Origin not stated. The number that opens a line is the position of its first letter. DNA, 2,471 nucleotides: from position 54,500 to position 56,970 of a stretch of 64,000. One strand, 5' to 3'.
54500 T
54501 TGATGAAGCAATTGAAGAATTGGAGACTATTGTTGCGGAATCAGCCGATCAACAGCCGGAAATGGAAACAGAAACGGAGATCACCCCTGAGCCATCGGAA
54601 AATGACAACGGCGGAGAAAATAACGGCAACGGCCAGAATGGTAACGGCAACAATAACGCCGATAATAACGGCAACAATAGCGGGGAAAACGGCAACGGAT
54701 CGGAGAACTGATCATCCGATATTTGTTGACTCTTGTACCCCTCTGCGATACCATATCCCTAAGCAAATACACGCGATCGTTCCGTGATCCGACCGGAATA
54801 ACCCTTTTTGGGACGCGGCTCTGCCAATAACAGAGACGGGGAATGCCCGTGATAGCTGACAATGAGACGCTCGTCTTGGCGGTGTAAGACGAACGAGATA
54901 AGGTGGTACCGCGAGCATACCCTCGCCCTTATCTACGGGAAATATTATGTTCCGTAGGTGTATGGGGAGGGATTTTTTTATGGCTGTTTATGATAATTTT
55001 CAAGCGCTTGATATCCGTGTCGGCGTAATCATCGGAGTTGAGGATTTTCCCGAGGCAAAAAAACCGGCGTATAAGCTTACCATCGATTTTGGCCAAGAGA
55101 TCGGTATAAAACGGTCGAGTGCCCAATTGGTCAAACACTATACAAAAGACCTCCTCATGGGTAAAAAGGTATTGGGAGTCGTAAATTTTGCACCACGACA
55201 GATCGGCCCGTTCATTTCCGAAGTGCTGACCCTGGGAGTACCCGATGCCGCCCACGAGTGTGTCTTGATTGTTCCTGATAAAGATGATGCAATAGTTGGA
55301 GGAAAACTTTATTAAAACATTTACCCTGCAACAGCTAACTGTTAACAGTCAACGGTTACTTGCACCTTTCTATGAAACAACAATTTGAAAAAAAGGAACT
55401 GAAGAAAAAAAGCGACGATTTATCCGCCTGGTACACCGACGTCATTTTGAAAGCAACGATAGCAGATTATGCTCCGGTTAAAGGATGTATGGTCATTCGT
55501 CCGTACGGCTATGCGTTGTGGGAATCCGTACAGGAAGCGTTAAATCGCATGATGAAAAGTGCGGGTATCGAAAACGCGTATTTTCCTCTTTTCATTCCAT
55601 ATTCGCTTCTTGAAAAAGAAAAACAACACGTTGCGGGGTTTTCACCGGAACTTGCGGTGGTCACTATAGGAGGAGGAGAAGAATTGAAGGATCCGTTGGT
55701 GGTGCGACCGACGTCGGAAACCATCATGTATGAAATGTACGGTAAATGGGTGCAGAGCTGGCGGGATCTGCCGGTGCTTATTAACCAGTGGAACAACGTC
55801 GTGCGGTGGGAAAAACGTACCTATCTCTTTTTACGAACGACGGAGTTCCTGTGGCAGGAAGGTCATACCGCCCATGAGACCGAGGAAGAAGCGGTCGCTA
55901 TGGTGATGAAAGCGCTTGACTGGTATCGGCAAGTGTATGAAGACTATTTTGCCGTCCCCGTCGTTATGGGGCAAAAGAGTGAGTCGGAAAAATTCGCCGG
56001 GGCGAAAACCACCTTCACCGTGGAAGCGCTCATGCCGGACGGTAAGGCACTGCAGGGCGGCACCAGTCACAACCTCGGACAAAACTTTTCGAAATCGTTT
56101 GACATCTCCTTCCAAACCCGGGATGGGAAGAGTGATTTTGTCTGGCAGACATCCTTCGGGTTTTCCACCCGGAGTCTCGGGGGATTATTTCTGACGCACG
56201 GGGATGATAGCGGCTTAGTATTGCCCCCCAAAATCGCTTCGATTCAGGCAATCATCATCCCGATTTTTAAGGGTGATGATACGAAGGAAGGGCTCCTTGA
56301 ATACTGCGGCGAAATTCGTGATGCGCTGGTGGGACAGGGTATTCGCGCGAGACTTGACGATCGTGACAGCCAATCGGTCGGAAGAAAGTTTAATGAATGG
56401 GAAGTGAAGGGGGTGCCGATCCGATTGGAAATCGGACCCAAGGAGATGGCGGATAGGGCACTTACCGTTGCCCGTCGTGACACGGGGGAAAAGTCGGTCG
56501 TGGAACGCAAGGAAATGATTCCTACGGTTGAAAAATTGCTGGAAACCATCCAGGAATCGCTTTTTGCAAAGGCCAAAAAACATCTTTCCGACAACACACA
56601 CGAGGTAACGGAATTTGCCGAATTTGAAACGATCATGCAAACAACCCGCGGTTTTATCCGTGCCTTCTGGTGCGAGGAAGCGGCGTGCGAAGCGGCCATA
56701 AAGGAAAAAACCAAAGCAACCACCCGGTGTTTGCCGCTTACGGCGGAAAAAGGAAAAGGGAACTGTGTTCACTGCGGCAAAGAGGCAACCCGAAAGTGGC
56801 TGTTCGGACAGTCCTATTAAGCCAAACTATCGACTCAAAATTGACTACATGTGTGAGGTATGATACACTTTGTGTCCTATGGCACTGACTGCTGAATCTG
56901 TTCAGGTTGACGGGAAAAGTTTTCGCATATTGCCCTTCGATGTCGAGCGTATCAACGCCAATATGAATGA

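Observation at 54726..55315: T-box-like antiterminator/terminator leader controlling a csaA-like tRNA-binding protein and archaeal-type proS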

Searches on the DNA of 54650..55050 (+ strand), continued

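Call 54: search_with_rna_model(model_id=R1, sources=[window, L001, L002, L003, L004, L005, L006, L007, L008, L026, L101, L119, L144, L182, L185, L130, L089, L083, L092, L174, L097, L095, L091, L170, L149, L145, L159, L096, L171, L110, L117, L088, L134, L139, L100, L104, L114, L121, L087, L183, L186, L190, L195, L200], max_evalue=0.000001, make_alignment=true)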
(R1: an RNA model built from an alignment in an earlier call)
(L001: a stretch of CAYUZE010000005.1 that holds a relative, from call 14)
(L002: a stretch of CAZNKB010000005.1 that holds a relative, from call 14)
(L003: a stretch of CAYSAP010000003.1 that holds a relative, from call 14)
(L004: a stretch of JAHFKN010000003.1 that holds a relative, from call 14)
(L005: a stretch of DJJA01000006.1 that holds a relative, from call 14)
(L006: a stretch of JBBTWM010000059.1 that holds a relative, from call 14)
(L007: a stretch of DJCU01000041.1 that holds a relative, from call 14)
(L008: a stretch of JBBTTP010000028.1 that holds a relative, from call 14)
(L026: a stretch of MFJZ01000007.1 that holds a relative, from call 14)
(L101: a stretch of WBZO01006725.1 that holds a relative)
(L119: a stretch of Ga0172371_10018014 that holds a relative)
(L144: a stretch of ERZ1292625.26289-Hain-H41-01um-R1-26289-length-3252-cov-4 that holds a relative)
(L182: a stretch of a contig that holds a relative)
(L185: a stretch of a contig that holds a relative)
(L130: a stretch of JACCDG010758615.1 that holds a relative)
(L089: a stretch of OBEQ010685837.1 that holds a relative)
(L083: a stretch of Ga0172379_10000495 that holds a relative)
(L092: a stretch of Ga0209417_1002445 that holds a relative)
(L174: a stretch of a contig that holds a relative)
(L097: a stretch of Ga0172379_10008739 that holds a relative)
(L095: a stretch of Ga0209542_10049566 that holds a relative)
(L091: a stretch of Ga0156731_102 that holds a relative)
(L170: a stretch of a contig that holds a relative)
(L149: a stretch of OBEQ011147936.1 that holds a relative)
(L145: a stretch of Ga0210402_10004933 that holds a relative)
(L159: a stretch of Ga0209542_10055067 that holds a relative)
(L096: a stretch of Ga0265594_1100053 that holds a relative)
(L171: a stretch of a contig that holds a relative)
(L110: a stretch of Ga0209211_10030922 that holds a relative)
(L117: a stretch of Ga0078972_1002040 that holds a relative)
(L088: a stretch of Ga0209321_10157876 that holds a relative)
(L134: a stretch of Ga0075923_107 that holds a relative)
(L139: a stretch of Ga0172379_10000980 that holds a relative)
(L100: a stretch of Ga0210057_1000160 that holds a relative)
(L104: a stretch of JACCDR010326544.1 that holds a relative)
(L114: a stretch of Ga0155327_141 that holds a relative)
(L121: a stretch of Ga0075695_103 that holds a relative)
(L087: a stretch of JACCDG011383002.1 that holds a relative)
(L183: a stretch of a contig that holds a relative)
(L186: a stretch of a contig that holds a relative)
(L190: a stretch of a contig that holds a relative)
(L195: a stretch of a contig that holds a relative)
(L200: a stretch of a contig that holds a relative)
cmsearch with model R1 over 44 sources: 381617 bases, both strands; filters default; matches with E-value up to 0.000001: 44.
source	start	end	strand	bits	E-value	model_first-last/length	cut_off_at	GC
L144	292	446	-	147.5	3.6e-41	1-133/133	no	0.5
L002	2454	2582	+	137.3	3.6e-38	1-133/133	no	0.52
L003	2815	2944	+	133.2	5.6e-37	1-133/133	no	0.49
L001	2456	2599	+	129.6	6.6e-36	1-133/133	no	0.58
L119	6940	7073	+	126.4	5.5e-35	1-133/133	no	0.52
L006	2391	2572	+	126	7.4e-35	1-133/133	no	0.57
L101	8468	8635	+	125.8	8e-35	1-133/133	no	0.54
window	54766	54932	+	120.4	3.2e-33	1-133/133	no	0.54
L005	2387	2544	+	119.6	5.4e-33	1-133/133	no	0.55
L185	410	541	-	116.1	5.7e-32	1-133/133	no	0.46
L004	2442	2570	+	108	1.4e-29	1-133/133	no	0.51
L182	2171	2296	-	105.3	8.8e-29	1-133/133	no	0.57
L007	2375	2544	+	102.4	6.2e-28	1-133/133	no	0.49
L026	2232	2455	+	81.9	6.4e-22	1-133/133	no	0.48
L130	7587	7696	-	67.5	1.1e-17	1-133/133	no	0.41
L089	522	664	-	61.6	6e-16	1-133/133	no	0.45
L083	2299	2428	-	60.8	1e-15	1-133/133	no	0.47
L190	12938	13066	-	60.6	1.2e-15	1-133/133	no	0.5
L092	5029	5157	+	60.3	1.5e-15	1-133/133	no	0.43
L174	199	317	-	59.8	2e-15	1-133/133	no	0.49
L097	7791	7918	-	59.2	3e-15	1-133/133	no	0.48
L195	6265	6404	-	59.1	3.2e-15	1-133/133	no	0.48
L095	4400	4529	-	58.8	3.9e-15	1-133/133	no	0.49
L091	1547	1678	+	57.7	8.2e-15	1-133/133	no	0.51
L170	8352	8474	-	56.8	1.6e-14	1-133/133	no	0.54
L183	8003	8133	-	55.6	3.5e-14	1-133/133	no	0.52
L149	526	665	+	55.2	4.7e-14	1-133/133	no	0.5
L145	9549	9696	-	54.7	6.2e-14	1-133/133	no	0.48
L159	3510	3658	-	50.6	1e-12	1-133/133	no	0.55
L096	690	820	+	50.3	1.3e-12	1-133/133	no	0.41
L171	1214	1339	-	49.5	2.2e-12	1-133/133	no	0.52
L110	5262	5437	-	49.4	2.3e-12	1-133/133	no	0.5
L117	894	1032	+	49.3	2.5e-12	1-133/133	no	0.46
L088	423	530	+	49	3e-12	1-133/133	no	0.47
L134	1655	1814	+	48.8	3.5e-12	1-133/133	no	0.47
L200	126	278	-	47.4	9.2e-12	1-133/133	no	0.45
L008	2262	2433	+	47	1.1e-11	1-133/133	no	0.48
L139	9072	9218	+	46.7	1.5e-11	1-133/133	no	0.52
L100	453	583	-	46.4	1.8e-11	1-133/133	no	0.57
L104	1639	1797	+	45.8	2.6e-11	1-133/133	no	0.48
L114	5609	5821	-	45.3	3.8e-11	1-133/133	no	0.49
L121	1419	1530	-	44.2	7.7e-11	1-133/133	no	0.51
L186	1423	1595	+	41.2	5.8e-10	1-133/133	no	0.47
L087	521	670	+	35.7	2.4e-08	1-133/133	no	0.52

Alignment A2: 44 matches aligned to the model, 377 columns, each read 5' to 3' on its own strand. Consensus structure (alignment columns), stored with it:
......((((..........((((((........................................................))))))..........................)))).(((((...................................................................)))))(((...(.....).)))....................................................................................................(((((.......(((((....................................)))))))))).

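Call 70: search_with_rna_model(model_id=R1, sources=[L201, L202, L203, L204], max_evalue=0.01)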
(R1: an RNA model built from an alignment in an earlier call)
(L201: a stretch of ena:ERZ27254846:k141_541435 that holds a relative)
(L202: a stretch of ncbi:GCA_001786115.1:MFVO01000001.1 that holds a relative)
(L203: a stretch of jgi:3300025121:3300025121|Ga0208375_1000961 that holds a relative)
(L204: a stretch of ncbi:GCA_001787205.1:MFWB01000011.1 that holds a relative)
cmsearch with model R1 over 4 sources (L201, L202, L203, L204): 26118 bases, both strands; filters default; matches with E-value up to 0.01: 2.
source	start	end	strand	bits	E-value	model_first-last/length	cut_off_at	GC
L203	1312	1443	+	57.7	5.6e-16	1-133/133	no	0.51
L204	1312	1443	+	57.7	5.6e-16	1-133/133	no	0.51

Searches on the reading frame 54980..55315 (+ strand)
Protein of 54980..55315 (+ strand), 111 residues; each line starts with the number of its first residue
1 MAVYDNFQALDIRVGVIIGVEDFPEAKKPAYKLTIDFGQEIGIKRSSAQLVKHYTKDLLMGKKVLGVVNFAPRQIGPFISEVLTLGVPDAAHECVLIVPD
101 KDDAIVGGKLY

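Call 10: search_protein_families(library=pfam, proteins=[window:54980-55315:+])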
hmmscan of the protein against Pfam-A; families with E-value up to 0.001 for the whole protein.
window:54980-55315:+ (111 aa): 1 family
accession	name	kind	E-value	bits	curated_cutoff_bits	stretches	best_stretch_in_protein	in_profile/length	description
PF01588.26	tRNA_bind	-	2e-12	47.5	27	1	12-102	1-90/96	Putative tRNA binding domain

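Call 11: search_protein_families(library=ncbifam, proteins=[window:54980-55315:+])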
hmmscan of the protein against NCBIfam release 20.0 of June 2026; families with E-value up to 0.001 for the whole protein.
window:54980-55315:+ (111 aa): 9 families
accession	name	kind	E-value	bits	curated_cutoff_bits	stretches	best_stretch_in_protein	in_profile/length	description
NF007495.0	PRK10089.1-4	equivalog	1.7e-44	151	117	1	3-102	6-105/113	tRNA-binding protein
NF007494.0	PRK10089.1-3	equivalog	2.2e-41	140.3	109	1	2-102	4-104/112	tRNA-binding protein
TIGR02222.1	chap_CsaA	subfamily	2e-40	137.1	119.65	1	4-109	1-105/107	export-related chaperone CsaA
NF007493.0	PRK10089.1-2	equivalog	8.3e-36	122.5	160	1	4-103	6-105/112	tRNA-binding protein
NF007496.0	PRK10089.1-5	equivalog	1.1e-31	109.3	171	1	1-102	1-101/109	chaperone CsaA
NF001100.0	PRK00133.1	equivalog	4.8e-13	48.5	587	1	4-107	573-672/676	methionine--tRNA ligase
TIGR00399.1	metG_C_term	equivalog_domain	5.5e-12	45.7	116.65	1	4-103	36-132/139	methionine--tRNA ligase subunit beta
NF007492.0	PRK10089.1-1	equivalog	7.2e-10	38.8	150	1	3-101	5-101/110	tRNA-binding protein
NF008900.0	PRK12267.1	equivalog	5.8e-09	35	598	1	4-99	545-637/648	methionine--tRNA ligase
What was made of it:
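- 54980..55315 (+): First regulated gene: CsaA/Trbp111-like tRNA-binding protein, 111 aa. PF01588; NF007495 151 bits (cutoff 117) (calls 10, 11).
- The operon encodes two tRNA-binding proteins (calls 10, 11).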

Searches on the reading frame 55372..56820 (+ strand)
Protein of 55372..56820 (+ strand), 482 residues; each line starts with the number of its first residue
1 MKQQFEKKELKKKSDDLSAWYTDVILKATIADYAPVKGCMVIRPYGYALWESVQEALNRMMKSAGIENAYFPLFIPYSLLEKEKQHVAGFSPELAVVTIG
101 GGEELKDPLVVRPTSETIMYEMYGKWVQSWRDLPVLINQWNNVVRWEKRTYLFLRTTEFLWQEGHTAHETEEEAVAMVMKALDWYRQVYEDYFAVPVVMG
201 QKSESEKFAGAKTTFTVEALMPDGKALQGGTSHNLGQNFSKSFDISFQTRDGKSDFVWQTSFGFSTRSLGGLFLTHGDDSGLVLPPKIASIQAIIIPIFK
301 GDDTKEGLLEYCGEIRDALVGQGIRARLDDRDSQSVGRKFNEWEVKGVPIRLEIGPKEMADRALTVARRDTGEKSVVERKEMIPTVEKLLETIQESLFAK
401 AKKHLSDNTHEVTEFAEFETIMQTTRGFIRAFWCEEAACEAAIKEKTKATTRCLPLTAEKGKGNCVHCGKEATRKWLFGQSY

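Call 10: search_protein_families(library=pfam, proteins=[window:55372-56820:+])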
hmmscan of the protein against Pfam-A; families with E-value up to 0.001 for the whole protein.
window:55372-56820:+ (482 aa): 3 families
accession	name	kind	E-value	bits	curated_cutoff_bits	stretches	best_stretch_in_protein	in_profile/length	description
PF03129.25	HGTP_anticodon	-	5.6e-21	74.9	21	1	292-388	1-93/94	Anticodon binding domain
PF00587.30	tRNA-synt_2b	-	5.8e-20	72.5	29.3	1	104-270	6-173/179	tRNA synthetase class II core domain (G, H, P, S and T)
PF09180.16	ProRS-C_1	-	3.7e-19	69.1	31.5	1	416-482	2-71/71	Prolyl-tRNA synthetase, C-terminal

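Call 11: search_protein_families(library=ncbifam, proteins=[window:55372-56820:+])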
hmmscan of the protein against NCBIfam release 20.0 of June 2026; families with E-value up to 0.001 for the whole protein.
window:55372-56820:+ (482 aa): 8 families
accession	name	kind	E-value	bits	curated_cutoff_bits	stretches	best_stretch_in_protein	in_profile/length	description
TIGR00408.1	proS_fam_I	equivalog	7e-180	599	437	1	12-482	3-475/475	proline--tRNA ligase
NF006625.0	PRK09194.1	equivalog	3.2e-27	95.6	558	2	233-386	409-558/559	proline--tRNA ligase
NF008979.1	PRK12325.1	exception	5.1e-27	94.8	550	2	225-384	278-434/437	proline--tRNA ligase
TIGR00409.1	proS_fam_II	equivalog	1.2e-23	83.8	306.7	2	226-387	408-566/568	proline--tRNA ligase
NF003068.0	PRK03991.1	equivalog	7e-14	51.1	484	1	281-392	490-594/613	threonine--tRNA ligase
TIGR00418.1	thrS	equivalog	5.2e-12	45.5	383.65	1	283-388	465-563/565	threonine--tRNA ligase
NF003211.1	PRK04173.1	equivalog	1.8e-08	33.7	312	1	282-382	356-450/454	glycine--tRNA ligase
TIGR00389.1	glyS_dimeric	equivalog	6.1e-07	28.4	243.3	1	282-388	463-563/565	glycine--tRNA ligase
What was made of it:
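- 55372..56820 (+): Second regulated gene: archaeal/eukaryotic-type (family I) prolyl-tRNA synthetase, 482 aa. TIGR00408 599 bits (cutoff 437); PF09180 ProRS-C_1 (calls 10, 11).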

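Call 14: find_related_loci(query=window:55372-56820:+, collection=genome_contigs, flank=3000)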
Query window:55372-56820:+ (482 aa) in genome_contigs; peptide patterns used: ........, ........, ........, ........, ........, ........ (x = any residue, [..] = any of these).
223 stretches matched a pattern; 205 encode a relative of the query (tblastn E <= 1e-3); the best 80 are kept; 80 distinct loci.
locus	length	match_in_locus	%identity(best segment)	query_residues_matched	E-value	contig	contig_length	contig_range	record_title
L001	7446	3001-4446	96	1-482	0e+0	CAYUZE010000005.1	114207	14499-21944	MAG TPA_asm: uncultured Gammaproteobacteria bacterium isolate binchicken_co130_63 genome assembly, contig: NODE_315_leng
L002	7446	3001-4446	86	1-482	0e+0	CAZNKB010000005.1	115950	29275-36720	MAG TPA_asm: uncultured Gammaproteobacteria bacterium isolate SRP173033_co3_60 genome assembly, contig: NODE_91_length_1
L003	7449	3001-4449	85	1-482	0e+0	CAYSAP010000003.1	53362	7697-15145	MAG TPA_asm: uncultured Gammaproteobacteria bacterium isolate SRP090828_co2_19 genome assembly, contig: NODE_230_length_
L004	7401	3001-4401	86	16-482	0e+0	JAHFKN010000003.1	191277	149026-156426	MAG: Candidatus Gottesmanbacteria bacterium isolate nzgw410 NODE_45_length_191278_cov_18.365814, whole genome shotgun se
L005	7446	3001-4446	84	1-482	0e+0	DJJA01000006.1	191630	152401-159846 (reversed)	MAG TPA_asm: Candidatus Gottesmanbacteria bacterium UBA6580 UBA6580_contig_121, whole genome shotgun sequence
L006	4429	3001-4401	85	16-482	0e+0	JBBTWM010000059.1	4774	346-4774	MAG: Patescibacteria group bacterium isolate H41-bin127_1 H41_bin127_1_000000000059, whole genome shotgun sequence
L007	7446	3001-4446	83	1-482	0e+0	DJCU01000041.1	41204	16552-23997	MAG TPA_asm: Candidatus Gottesmanbacteria bacterium UBA5942 UBA5942_contig_208, whole genome shotgun sequence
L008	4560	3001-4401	82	16-482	0e+0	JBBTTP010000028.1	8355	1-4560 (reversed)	MAG: Patescibacteria group bacterium isolate H52-bin037_1 H52_bin037_1_000000000028, whole genome shotgun sequence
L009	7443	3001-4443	64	6-482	0e+0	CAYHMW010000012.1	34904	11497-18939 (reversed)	MAG TPA_asm: uncultured Gammaproteobacteria bacterium isolate ERP119705_co13_486 genome assembly, contig: NODE_1502_leng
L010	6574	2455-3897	58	5-482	0e+0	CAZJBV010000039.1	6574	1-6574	MAG TPA_asm: uncultured Gammaproteobacteria bacterium isolate binchicken_co144_1014 genome assembly, contig: NODE_24280_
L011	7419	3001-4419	57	7-482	0e+0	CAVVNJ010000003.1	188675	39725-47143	MAG: Candidatus Woesebacteria bacterium isolate MFD05674.bin.2.125 genome assembly, contig: contig_170543, whole genome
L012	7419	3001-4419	57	6-482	0e+0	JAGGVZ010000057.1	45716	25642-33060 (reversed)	MAG: bacterium isolate AUK113 PB_MBMC_067_c_000000000030, whole genome shotgun sequence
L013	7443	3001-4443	54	5-482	3e-176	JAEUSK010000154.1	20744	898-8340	MAG: bacterium isolate new MAG-301 k141_4040877, whole genome shotgun sequence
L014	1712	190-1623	54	8-482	0e+0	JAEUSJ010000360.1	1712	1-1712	MAG: bacterium isolate new MAG-300 NODE_360_length_1712_cov_10.869113, whole genome shotgun sequence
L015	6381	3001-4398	65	17-482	0e+0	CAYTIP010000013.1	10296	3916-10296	MAG TPA_asm: uncultured Gammaproteobacteria bacterium isolate SRP220891_co1_172 genome assembly, contig: NODE_12516_leng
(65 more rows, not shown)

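Call 66: list_cluster_members(proteins=[window:55372-56820:+, window:54980-55315:+, L092:5215-8727:+, L097:4250-7732:-, L190:9263-12886:-, L130:4062-7547:-, L170:4831-8313:-, L087:725-4249:+, L117:1072-3948:+])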
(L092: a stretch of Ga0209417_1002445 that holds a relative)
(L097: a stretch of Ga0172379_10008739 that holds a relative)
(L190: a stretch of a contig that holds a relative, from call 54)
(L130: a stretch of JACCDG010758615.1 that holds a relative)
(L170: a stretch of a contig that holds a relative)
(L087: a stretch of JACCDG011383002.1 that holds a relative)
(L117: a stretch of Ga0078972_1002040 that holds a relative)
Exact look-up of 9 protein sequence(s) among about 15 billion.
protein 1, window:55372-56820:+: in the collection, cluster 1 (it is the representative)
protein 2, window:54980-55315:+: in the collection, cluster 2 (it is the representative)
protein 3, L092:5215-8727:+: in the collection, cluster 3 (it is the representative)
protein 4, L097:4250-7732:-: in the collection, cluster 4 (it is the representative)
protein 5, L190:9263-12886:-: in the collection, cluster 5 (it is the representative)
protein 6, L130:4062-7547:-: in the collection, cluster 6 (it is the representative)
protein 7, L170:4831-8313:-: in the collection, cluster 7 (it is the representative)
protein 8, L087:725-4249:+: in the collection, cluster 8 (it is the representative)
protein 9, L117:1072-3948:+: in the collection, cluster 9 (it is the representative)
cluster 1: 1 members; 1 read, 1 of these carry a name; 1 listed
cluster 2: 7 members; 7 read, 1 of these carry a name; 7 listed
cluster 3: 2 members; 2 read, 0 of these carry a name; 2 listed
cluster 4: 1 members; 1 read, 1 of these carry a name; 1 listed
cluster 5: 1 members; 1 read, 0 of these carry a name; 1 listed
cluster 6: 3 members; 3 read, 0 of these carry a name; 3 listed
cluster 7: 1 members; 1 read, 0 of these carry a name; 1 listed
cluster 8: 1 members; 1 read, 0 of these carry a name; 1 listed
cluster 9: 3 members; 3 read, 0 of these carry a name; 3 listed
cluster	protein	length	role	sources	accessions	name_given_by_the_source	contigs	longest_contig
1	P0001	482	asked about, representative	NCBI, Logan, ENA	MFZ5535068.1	MAG: proline--tRNA ligase [Patescibacteria group bacterium]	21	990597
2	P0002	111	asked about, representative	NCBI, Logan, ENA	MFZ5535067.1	MAG: tRNA-binding protein [Patescibacteria group bacterium]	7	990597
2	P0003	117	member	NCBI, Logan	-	-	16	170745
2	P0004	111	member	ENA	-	-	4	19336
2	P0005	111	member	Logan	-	-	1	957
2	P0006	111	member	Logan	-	-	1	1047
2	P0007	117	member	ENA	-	-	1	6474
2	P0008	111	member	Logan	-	-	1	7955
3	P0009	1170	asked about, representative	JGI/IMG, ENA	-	-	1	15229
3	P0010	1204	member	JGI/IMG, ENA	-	-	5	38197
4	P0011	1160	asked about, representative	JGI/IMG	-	isoleucyl-tRNA synthetase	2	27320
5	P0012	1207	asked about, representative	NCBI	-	-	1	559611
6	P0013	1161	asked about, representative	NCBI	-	-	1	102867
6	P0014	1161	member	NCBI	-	-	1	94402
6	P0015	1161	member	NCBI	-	-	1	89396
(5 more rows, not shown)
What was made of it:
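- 55372..56820 (+): NCBI MFZ5535068.1 (call 66).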
